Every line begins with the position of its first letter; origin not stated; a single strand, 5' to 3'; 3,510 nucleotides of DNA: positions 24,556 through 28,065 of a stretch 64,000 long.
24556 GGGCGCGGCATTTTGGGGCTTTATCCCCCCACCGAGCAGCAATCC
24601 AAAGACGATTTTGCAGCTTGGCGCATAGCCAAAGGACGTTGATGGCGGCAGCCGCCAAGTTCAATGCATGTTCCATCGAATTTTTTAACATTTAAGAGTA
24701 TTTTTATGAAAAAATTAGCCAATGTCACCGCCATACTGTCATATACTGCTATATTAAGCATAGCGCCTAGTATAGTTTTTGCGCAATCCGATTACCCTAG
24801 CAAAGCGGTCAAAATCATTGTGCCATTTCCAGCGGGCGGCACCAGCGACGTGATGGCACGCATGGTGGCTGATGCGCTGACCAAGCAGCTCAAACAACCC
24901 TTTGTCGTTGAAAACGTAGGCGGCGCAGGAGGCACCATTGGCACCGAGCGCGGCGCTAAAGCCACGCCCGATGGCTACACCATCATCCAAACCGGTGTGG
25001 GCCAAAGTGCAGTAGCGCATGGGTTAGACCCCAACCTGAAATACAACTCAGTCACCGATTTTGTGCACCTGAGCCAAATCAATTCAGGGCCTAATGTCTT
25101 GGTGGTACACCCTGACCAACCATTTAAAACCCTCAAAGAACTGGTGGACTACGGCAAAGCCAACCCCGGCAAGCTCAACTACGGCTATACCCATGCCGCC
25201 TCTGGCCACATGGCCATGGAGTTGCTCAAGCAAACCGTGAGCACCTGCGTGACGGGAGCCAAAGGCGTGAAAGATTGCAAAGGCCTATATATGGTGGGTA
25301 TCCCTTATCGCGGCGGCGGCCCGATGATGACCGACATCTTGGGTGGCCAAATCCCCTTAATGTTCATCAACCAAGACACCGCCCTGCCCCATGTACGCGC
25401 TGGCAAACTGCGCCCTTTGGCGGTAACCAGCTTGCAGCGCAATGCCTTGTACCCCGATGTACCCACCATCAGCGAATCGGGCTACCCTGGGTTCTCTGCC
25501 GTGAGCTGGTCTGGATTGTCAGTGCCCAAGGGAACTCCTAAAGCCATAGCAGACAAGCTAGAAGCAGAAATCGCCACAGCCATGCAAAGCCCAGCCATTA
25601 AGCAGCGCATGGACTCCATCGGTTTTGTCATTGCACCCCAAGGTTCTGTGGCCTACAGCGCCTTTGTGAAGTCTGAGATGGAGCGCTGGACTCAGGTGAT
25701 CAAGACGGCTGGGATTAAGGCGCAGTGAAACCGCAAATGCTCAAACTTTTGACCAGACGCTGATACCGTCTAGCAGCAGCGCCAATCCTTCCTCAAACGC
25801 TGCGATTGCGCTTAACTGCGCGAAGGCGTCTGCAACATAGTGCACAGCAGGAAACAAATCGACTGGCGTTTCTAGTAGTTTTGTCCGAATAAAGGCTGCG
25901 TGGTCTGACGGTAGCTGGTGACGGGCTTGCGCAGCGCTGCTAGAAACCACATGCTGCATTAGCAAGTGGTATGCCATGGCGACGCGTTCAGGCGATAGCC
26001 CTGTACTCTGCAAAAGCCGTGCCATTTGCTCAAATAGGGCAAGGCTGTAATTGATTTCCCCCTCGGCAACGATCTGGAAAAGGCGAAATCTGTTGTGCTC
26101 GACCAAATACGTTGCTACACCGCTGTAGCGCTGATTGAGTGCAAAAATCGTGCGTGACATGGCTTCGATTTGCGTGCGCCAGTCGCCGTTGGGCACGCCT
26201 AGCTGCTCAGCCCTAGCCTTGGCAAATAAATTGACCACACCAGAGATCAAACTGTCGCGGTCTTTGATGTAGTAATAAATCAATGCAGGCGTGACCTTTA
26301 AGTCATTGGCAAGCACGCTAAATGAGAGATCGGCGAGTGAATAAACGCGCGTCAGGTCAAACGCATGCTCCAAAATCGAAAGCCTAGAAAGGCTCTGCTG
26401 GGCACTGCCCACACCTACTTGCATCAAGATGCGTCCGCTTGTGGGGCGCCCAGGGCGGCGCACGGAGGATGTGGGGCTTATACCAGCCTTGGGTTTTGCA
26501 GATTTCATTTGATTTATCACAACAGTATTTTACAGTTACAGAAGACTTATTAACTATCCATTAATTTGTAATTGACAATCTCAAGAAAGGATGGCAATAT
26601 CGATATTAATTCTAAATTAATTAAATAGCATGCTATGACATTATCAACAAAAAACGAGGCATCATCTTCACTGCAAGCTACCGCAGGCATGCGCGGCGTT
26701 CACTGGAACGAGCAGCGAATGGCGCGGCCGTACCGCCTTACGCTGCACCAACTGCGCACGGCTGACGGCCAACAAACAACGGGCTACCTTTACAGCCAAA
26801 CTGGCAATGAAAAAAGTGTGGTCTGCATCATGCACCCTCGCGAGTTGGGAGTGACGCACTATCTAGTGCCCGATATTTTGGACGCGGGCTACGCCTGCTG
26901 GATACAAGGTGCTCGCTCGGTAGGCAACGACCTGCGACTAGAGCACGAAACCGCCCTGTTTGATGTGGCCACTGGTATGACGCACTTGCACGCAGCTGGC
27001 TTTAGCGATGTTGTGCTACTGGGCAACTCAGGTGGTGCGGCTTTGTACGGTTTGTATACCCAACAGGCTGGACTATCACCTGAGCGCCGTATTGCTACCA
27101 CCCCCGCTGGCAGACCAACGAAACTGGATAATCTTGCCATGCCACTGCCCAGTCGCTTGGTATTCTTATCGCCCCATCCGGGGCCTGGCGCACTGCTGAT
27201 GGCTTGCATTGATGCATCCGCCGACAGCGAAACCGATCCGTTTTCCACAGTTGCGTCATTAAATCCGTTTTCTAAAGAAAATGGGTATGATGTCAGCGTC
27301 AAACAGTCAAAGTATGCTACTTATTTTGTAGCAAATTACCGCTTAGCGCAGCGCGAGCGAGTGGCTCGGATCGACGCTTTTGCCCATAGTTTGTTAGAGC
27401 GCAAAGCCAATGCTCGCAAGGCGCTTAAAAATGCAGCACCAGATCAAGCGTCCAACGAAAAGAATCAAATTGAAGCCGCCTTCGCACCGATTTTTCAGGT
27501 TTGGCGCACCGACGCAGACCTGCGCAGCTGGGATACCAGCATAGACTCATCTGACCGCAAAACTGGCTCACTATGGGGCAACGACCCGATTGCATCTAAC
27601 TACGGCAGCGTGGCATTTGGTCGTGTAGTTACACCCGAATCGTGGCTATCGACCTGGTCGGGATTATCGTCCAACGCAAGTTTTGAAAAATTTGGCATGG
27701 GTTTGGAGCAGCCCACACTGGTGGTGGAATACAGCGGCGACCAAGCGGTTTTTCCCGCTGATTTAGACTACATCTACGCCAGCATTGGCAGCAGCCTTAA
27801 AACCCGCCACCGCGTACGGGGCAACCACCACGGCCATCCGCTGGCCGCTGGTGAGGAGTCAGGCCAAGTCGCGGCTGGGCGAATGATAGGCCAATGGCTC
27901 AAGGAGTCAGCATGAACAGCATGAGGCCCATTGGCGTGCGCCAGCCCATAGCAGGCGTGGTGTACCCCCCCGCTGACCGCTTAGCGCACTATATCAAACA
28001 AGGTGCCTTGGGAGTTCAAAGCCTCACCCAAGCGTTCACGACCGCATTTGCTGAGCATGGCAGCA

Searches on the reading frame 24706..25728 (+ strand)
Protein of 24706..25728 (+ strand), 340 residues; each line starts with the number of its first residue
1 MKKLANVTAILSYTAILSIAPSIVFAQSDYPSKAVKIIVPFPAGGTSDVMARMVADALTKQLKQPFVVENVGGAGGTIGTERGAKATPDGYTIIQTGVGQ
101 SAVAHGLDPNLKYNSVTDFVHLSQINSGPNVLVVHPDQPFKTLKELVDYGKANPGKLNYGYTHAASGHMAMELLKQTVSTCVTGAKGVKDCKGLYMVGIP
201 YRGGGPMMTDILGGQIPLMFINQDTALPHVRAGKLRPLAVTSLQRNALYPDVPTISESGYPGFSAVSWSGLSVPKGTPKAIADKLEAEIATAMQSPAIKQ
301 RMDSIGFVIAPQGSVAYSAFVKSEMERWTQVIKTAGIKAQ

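Call 72: search_protein_families(library=pfam, proteins=[window:24706-25728:+], max_evalue=0.00001)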
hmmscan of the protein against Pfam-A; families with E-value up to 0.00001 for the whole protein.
window:24706-25728:+ (340 aa): 1 family
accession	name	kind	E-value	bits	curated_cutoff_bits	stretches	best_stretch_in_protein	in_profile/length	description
PF03401.19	TctC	-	8.9e-67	225.9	27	1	51-336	2-273/274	Tripartite tricarboxylate transporter family receptor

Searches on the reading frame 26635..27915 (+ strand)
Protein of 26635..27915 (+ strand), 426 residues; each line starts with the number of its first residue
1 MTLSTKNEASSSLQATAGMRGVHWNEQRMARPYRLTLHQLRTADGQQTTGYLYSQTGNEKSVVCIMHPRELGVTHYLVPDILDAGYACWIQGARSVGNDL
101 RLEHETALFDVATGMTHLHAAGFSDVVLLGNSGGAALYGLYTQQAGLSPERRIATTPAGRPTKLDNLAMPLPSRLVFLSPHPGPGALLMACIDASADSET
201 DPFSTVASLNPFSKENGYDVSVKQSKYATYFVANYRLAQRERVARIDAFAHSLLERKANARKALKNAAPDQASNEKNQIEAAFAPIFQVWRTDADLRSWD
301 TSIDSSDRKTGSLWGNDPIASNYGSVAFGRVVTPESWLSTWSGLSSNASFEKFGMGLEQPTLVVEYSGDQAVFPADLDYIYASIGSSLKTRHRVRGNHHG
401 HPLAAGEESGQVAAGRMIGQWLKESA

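Call 58: search_protein_families(library=pfam, proteins=[window:26635-27915:+], max_evalue=0.00001)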
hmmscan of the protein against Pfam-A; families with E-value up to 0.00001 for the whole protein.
window:26635-27915:+ (426 aa): 0 families
